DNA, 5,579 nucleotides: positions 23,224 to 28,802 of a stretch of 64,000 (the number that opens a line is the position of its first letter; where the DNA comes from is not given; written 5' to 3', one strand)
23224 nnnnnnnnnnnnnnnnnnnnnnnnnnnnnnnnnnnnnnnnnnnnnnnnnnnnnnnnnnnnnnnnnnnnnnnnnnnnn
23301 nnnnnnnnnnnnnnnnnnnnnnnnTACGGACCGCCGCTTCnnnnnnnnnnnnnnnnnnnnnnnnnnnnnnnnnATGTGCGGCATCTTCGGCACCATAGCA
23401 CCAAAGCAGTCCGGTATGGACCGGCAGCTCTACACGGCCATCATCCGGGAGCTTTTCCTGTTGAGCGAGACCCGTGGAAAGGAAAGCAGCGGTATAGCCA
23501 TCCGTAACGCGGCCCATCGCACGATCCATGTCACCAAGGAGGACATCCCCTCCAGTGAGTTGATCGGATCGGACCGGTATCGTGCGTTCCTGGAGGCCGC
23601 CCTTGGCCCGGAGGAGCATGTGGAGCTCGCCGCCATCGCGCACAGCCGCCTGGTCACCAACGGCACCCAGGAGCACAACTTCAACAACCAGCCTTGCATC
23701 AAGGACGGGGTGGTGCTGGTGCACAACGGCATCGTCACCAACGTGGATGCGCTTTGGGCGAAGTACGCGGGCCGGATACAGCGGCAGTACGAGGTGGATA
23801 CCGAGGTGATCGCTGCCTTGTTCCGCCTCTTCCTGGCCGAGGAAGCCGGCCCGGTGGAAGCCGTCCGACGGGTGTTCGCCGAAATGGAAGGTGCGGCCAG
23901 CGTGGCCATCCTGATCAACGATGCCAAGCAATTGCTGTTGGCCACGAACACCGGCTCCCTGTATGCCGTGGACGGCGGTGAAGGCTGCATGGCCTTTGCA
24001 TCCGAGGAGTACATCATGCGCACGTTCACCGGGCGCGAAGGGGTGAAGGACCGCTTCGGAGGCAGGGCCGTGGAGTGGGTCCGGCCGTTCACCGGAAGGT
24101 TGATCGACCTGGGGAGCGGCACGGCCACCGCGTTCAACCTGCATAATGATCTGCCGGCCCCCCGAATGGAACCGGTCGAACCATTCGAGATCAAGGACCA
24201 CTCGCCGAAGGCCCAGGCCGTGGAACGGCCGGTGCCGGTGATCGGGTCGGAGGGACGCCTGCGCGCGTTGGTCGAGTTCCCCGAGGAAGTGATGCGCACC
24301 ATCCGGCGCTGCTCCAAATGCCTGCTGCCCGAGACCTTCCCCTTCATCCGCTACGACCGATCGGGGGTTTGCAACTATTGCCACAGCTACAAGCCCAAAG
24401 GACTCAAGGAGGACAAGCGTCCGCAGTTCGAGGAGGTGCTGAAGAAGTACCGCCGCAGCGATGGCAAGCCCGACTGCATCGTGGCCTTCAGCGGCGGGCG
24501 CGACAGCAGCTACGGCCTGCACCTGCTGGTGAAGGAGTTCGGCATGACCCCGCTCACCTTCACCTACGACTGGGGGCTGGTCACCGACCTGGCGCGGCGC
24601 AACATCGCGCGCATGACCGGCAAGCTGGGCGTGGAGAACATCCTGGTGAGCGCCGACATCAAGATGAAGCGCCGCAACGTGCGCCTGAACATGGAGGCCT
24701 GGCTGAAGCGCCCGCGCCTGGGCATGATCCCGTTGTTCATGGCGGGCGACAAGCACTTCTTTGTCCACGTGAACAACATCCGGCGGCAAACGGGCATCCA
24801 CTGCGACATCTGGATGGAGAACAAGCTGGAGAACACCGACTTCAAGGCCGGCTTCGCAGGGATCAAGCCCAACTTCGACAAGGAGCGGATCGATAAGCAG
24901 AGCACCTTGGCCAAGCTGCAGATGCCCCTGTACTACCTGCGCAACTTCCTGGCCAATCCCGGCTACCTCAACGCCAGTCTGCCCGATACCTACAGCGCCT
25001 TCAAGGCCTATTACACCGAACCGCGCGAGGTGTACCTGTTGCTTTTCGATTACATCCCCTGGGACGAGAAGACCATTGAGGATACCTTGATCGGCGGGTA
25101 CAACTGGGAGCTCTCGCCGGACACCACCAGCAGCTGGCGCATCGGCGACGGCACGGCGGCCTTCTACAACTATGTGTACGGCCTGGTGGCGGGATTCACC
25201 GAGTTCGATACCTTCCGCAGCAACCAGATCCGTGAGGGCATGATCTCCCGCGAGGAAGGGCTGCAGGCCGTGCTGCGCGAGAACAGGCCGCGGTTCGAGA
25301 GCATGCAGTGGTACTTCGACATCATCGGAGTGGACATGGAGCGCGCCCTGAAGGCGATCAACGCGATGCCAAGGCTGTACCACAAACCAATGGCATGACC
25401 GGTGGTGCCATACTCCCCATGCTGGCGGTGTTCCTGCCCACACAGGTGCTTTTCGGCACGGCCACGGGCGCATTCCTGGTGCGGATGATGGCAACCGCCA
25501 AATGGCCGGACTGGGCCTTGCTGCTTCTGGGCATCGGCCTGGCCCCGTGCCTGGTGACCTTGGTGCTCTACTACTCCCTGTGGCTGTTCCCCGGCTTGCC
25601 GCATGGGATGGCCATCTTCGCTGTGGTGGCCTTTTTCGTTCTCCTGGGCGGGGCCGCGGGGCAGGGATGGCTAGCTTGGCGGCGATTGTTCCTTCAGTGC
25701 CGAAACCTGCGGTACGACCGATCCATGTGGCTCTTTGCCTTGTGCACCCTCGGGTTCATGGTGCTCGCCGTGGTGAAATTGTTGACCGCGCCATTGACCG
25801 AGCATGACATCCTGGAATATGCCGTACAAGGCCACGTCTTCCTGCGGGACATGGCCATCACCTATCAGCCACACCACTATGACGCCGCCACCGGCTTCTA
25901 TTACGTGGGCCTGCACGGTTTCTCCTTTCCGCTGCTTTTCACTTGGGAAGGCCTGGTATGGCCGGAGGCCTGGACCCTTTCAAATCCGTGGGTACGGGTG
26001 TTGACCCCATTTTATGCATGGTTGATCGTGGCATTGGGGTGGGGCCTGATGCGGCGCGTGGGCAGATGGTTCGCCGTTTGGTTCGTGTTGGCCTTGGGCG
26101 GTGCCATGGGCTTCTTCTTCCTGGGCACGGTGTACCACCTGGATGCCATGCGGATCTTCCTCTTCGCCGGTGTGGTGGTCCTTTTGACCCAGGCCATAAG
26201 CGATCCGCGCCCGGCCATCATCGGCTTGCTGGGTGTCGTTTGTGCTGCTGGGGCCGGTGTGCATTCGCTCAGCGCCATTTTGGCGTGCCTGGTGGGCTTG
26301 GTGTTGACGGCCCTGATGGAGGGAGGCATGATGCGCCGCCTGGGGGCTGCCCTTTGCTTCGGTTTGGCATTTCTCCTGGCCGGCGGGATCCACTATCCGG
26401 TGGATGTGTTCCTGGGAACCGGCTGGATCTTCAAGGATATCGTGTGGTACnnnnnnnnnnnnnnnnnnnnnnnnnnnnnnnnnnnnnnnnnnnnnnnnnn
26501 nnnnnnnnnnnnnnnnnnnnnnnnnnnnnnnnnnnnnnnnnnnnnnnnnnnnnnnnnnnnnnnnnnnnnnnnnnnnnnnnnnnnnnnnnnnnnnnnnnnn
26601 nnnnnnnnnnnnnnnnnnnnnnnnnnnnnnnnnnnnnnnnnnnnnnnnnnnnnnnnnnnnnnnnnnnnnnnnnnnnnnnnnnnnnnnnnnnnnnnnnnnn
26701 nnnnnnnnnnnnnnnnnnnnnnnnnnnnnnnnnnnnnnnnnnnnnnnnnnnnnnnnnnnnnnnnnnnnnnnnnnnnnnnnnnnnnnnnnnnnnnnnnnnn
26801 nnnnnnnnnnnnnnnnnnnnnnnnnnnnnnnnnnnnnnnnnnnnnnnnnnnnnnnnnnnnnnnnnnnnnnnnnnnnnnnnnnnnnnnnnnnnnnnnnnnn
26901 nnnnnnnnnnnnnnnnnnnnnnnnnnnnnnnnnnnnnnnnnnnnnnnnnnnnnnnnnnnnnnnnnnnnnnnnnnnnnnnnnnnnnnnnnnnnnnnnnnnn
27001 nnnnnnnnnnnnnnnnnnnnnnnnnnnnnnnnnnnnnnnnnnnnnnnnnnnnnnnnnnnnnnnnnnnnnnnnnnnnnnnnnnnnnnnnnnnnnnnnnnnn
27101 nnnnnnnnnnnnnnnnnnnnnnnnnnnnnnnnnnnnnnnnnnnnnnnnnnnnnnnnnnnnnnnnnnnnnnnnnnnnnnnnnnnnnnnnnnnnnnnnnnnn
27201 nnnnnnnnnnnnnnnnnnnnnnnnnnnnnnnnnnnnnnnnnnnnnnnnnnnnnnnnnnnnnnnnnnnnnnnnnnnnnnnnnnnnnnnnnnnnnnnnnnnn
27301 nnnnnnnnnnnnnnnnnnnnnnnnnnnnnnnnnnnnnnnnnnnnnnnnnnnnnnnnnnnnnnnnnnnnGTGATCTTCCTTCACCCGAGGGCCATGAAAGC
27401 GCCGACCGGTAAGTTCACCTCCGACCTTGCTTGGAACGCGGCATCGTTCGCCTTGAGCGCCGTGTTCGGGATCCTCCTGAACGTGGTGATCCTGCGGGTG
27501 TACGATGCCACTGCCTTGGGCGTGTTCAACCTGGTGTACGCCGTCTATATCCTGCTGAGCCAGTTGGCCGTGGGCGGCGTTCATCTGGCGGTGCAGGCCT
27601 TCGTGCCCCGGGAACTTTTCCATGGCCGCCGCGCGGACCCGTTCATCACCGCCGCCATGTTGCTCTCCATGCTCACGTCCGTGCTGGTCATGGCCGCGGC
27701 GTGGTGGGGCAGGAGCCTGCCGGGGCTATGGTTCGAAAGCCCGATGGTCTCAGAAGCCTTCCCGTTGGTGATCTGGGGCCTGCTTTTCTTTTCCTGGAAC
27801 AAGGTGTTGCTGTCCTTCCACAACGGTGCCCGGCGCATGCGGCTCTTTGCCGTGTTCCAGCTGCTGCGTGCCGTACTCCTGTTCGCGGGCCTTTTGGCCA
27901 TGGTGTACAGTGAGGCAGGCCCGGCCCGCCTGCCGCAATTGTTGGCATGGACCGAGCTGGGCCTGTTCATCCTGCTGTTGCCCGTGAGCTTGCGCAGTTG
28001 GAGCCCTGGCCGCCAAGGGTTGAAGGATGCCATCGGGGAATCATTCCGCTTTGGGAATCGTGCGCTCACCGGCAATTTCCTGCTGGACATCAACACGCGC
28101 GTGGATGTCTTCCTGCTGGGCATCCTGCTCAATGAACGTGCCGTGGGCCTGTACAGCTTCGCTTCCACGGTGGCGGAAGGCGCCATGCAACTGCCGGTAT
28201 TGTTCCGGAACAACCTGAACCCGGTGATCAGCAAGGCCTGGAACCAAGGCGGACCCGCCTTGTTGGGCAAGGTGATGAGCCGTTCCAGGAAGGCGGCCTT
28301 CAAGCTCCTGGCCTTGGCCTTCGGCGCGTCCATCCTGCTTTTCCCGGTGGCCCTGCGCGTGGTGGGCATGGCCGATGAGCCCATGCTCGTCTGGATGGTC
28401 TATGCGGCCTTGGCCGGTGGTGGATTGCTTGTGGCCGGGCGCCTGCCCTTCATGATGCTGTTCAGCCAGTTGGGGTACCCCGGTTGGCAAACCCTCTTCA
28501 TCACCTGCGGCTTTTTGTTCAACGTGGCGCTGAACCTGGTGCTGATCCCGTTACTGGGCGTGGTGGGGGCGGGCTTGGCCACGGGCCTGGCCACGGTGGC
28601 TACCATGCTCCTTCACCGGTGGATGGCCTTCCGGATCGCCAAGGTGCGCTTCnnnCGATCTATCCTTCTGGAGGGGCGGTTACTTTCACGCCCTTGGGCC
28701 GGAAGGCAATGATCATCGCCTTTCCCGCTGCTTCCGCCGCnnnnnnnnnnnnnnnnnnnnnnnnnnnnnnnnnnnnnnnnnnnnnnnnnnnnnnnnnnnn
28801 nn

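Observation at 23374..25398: Fusion of a class-II (Ntn) glutamine amidotransferase to a WbuX/PseA-type PP-loop N-acetyl sugar amidotransferase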

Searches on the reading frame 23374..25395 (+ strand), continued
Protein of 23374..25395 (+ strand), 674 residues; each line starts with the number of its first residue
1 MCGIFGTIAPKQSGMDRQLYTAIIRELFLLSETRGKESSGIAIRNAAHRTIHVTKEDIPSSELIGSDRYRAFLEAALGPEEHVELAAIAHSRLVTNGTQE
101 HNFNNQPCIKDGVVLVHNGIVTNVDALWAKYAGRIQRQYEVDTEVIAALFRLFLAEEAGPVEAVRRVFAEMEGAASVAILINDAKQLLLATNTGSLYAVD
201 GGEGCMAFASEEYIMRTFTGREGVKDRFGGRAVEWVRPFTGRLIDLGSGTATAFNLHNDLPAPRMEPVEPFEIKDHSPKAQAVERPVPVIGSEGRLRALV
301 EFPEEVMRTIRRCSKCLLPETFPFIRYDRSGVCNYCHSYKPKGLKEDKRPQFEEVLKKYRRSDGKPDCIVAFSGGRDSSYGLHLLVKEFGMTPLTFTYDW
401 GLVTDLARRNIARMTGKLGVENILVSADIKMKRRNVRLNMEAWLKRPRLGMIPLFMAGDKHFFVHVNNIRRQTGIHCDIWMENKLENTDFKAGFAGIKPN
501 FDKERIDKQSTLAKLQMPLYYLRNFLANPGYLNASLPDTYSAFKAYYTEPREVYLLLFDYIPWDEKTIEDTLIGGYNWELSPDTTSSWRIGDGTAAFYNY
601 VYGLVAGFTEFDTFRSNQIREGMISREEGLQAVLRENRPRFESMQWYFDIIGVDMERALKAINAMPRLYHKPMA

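Call 74: search_dna_similar(query=window:23374-25395:+, collection=plasmids, mode=protein, max_evalue=1e-20, max_rows=25)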
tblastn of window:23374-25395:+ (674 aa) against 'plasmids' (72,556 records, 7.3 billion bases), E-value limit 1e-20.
Records with a match: 3; places in all: 3; records where one place covers at least 80% of the query: 3.
Best place of each record, by identity: <60% 3.
By first word of the organism name: Agrobacterium 2; Solidesulfovibrio 1.
By predicted mobility (MOB-suite, as given by PLSDB): mobilizable 2; non-mobilizable 1.
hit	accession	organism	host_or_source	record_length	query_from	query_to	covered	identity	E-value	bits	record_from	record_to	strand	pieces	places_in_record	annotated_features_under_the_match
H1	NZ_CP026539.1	Solidesulfovibrio carbinolicus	-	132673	1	669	99%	45.1%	1e-176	565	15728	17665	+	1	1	7-cyano-7-deazaguanine synthase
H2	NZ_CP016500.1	Agrobacterium sp. RAC06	Microbial isolate,Algal phycosphere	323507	1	674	100%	42.0%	3e-149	486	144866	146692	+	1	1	hypothetical protein | glycosyltransferase family 4 protein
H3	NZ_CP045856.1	Agrobacterium sp. MA01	cell culture,Microcystis culture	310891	1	674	100%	41.8%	3e-148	483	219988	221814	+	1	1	glucosamine 6-phosphate synthetase | glycosyltransferase family 4 protein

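Call 75: get_annotated_region(hit=H1, flank=9000)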
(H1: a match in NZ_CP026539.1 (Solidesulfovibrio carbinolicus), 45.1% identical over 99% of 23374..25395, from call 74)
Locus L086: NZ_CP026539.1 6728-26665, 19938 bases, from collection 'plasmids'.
description: Solidesulfovibrio carbinolicus strain DSM 3852 plasmid pDCAR1, complete sequence
organism: Solidesulfovibrio carbinolicus (NCBI taxid 296842)
taxonomy: Bacteria; Thermodesulfobacteriota; Desulfovibrionia; Desulfovibrionales; Desulfovibrionaceae; Solidesulfovibrio; Solidesulfovibrio carbinolicus
host: -; source: -; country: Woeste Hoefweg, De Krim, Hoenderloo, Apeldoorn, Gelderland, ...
typing (MOB-suite, as given by PLSDB): non-mobilizable
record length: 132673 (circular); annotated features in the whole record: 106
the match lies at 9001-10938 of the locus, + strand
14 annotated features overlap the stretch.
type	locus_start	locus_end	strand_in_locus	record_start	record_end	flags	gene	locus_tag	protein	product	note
CDS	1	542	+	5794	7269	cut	-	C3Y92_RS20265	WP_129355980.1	glycosyltransferase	-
CDS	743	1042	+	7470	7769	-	-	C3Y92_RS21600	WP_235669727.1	hypothetical protein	-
CDS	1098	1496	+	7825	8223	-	-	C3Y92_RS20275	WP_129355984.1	hypothetical protein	-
CDS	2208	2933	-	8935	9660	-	istB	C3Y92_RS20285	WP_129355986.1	IS21-like element helper ATPase IstB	-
CDS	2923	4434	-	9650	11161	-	istA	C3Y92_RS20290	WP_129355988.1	IS21 family transposase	-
CDS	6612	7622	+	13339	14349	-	-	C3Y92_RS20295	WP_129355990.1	NAD-dependent epimerase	-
CDS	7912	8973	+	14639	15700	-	-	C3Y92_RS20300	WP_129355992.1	glycosyltransferase family 2 protein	-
CDS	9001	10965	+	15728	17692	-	-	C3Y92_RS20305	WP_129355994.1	7-cyano-7-deazaguanine synthase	-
CDS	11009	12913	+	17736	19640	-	asnB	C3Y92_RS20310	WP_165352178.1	asparagine synthase (glutamine-hydrolyzing)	GO:0006529 - asparagine biosynthetic process [Evidence IEA]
CDS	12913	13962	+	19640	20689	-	-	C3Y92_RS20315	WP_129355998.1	glycosyltransferase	-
CDS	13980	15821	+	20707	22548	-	asnB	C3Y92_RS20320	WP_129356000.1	asparagine synthase (glutamine-hydrolyzing)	GO:0006529 - asparagine biosynthetic process [Evidence IEA]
CDS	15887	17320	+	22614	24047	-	-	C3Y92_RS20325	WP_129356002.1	hypothetical protein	-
CDS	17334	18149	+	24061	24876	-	-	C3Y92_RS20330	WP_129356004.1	hypothetical protein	-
CDS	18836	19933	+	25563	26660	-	-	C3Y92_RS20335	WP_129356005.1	glycosyltransferase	-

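Call 76: get_annotated_region(hit=H2, flank=9000)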
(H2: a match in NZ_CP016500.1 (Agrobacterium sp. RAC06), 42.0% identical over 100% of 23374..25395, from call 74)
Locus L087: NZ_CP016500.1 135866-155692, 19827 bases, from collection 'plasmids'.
description: Agrobacterium sp. RAC06 plasmid pBSY240_1, complete sequence
organism: Agrobacterium sp. RAC06 (NCBI taxid 1842536)
taxonomy: Bacteria; Pseudomonadota; Alphaproteobacteria; Hyphomicrobiales; Rhizobiaceae; Agrobacterium; Agrobacterium sp. RAC06
host: -; source: Microbial isolate,Algal phycosphere; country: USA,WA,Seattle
typing (MOB-suite, as given by PLSDB): mobilizable; relaxase MOBQ
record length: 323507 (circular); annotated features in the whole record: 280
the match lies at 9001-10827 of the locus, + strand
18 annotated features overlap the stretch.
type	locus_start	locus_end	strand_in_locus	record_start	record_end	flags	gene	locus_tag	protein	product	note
CDS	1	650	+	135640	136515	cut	-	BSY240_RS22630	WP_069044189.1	class I SAM-dependent methyltransferase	-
CDS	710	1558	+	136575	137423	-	-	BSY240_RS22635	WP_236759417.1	NAD(P)-dependent oxidoreductase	-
CDS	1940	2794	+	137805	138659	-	-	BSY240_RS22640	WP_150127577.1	glycosyltransferase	-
CDS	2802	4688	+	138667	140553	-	asnB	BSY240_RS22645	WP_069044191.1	asparagine synthase (glutamine-hydrolyzing)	GO:0006529 - asparagine biosynthetic process [Evidence IEA]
CDS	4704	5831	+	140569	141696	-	-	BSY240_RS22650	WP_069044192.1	glycosyltransferase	-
CDS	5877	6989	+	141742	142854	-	-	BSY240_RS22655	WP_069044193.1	glycosyltransferase family 4 protein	-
CDS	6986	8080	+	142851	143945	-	wecB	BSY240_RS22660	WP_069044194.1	UDP-N-acetylglucosamine 2-epimerase (non-hydrolyzing)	GO:0009103 - lipopolysaccharide biosynthetic process [Evidence IEA]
CDS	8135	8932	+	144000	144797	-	-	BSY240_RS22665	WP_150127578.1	hypothetical protein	-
CDS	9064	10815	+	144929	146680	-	-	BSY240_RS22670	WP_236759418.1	hypothetical protein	-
CDS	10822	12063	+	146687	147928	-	-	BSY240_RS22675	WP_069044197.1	glycosyltransferase family 4 protein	-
CDS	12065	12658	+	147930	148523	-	-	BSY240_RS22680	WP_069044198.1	sugar transferase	GO:0006486 - protein glycosylation [Evidence IEA]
CDS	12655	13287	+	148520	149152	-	-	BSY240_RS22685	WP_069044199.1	acetyltransferase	-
CDS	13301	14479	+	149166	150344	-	-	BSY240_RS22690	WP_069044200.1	DegT/DnrJ/EryC1/StrS aminotransferase family protein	-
CDS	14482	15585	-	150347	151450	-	-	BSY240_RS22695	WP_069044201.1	NAD(P)/FAD-dependent oxidoreductase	-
CDS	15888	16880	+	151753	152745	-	galE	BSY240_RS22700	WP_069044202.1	UDP-glucose 4-epimerase GalE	GO:0006012 - galactose metabolic process [Evidence IEA]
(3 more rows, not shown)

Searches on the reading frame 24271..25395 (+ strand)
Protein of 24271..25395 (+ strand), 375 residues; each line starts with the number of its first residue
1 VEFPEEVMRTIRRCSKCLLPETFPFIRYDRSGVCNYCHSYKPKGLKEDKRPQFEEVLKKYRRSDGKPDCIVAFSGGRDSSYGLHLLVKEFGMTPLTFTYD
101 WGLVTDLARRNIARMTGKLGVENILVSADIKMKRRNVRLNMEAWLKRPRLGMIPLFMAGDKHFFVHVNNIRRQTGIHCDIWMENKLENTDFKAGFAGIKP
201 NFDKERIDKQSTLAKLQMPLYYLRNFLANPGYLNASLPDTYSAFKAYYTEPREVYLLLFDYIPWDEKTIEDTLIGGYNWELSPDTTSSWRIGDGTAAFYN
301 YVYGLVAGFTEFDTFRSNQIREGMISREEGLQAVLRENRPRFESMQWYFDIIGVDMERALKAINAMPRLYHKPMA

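Call 25: search_protein_representatives(protein=window:24271-25395:+)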
Query: 375 residues. Proteins with E-value up to 0.001 (for the whole library): 4036; up to 1e-10: 1653; up to 1e-30: 404. The best 150 are listed.
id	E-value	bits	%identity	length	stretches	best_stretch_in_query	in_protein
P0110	3.4e-218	740.2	82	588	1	1-372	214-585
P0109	3.0e-164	562.6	63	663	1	2-371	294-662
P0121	1.3e-156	537.5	60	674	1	6-370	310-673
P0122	1.7e-151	520.6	62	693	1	4-371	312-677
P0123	4.2e-151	519.4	59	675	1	3-365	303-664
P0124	4.1e-149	512.8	57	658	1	1-371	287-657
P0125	2.4e-148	510.3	60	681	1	6-371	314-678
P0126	2.4e-138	477.4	57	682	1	5-366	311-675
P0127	1.7e-136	471.3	57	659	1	5-370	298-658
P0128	8.7e-136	468.9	57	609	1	10-371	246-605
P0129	3.9e-135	466.8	55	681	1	6-371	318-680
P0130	4.1e-135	466.7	56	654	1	5-370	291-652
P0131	2.2e-134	464.3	55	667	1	5-370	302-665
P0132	1.8e-133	461.3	52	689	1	3-366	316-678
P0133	4.5e-133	460.0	54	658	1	2-370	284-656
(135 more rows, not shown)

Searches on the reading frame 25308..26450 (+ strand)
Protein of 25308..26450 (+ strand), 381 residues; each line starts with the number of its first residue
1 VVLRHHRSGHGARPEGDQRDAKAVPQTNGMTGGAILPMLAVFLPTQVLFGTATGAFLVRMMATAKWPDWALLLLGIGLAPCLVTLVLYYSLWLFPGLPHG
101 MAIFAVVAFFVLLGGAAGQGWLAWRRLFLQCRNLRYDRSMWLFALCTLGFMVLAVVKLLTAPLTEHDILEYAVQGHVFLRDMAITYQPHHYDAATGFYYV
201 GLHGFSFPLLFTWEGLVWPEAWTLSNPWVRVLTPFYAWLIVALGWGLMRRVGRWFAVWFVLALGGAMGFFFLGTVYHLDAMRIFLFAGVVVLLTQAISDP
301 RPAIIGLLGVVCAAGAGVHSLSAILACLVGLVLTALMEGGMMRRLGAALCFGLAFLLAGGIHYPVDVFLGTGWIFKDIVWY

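Call 11: search_protein_families(library=pfam, proteins=[window:25308-26450:+], max_evalue=0.001)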
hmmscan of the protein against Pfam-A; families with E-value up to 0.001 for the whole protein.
window:25308-26450:+ (381 aa): 0 families

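Call 45: search_protein_families(library=ncbifam, proteins=[window:25395-26450:+], max_evalue=0.0001)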
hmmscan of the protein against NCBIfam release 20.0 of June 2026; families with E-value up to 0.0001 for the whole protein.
window:25395-26450:+ (352 aa): 0 families

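Call 81: find_homologous_proteins(query=window:25395-26450:+, max_evalue=0.001)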
Query window:25395-26450:+ (352 aa): 90 proteins with E <= 0.001 among 8000 candidates.
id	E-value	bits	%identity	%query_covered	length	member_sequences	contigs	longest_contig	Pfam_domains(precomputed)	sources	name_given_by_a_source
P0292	2.0e-217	740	95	100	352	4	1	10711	-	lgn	-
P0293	2.3e-136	473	64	100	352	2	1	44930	-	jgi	jgi:hypothetical protein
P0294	2.9e-127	443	63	95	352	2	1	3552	-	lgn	-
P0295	2.0e-122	427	61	100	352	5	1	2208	-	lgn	-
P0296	1.2e-121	425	60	99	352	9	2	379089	-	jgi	jgi:hypothetical protein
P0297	1.1e-119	418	59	99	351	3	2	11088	-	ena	-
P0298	1.9e-79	286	44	99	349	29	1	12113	-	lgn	-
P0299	7.6e-79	284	46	98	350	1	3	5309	-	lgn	-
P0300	1.7e-78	283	45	99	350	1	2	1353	-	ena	-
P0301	5.1e-78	281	43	98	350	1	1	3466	-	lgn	-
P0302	7.5e-78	281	47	97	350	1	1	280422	-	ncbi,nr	ncbi:MAG: hypothetical protein IPK99_00980 [Flavobacteriales bacterium]|nr:hypothetical protein [Fla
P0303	1.6e-77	279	47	96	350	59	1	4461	-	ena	-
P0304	1.9e-77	279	44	99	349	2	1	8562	-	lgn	-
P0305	2.0e-77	279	45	98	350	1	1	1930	-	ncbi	-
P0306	9.9e-77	277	46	99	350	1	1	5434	-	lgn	-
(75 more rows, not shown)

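Call 87: predict_structure(alignment_id=A4)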
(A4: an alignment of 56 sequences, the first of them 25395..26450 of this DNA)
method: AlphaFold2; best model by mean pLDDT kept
length: 352 residues; sequences in the alignment: 56
mean_pLDDT: 92.4   pTM: 0.92
mean pLDDT of the five models: 92.4, 92.1, 92.0, 91.6, 90.8
residues with pLDDT >= 90: 273; 70-90: 68; 50-70: 9; < 50: 2
segments of 3 or more residues with pLDDT < 50: none
pLDDT, mean of each block of 10 residues (from residue 1): 82 98 98 94 98 98 98 98 98 96 88 91 90 84 94 93 88 83 97 88 94 94 95 83 83 96 96 98 96 95 97 97 98 93 73 46
secondary structure, 60 per line:
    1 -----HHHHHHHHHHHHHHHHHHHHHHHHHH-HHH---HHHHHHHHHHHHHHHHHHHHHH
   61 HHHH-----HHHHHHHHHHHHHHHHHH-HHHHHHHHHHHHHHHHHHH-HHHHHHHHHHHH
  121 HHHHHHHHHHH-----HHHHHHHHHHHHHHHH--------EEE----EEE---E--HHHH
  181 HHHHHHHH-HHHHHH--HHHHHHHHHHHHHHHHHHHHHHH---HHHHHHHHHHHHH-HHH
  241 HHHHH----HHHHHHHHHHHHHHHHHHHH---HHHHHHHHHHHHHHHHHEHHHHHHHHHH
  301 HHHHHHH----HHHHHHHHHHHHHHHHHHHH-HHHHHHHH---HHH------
elements in order: H6-31 H39-64 H70-87 H89-107 H109-131 H137-152 E161-163 E168-170 H177-188 H190-195 H198-220 H224-236 H238-245 H250-269 H273-289 H291-307 H312-331 H333-340

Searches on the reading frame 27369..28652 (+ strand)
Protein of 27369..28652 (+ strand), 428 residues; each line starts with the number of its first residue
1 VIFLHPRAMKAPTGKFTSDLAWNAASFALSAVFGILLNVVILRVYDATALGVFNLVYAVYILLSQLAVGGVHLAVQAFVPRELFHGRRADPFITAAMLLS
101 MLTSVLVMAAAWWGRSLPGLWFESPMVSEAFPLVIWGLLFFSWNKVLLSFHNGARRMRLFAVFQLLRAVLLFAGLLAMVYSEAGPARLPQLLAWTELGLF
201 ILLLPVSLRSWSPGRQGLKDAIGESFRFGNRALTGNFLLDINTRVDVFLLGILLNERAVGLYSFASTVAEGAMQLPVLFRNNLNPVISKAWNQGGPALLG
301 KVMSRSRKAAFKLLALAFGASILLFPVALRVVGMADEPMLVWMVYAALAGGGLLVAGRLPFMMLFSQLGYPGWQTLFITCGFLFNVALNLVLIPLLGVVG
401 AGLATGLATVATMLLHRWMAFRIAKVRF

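Call 11: search_protein_families(library=pfam, proteins=[window:27369-28652:+], max_evalue=0.001)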
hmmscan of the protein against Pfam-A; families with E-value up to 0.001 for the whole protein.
window:27369-28652:+ (428 aa): 2 families
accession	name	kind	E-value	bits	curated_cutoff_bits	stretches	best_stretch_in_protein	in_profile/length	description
PF01943.22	Polysacc_synt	-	1.4e-08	34.9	28.2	1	20-289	5-272/274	Polysaccharide biosynthesis protein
PF13440.11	Polysacc_synt_3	-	1.6e-06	28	23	1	94-274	52-226/293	Polysaccharide biosynthesis protein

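Call 45: search_protein_families(library=ncbifam, proteins=[window:27393-28652:+], max_evalue=0.0001)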
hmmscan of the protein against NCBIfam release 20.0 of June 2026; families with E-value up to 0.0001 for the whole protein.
window:27393-28652:+ (420 aa): 1 family
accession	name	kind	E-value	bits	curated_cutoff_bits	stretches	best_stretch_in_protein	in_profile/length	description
NF047674.1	TeichurnBiosyTuaB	equivalog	4.6e-05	22.6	580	1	3-281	3-267/469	teichuronic acid biosynthesis protein TuaB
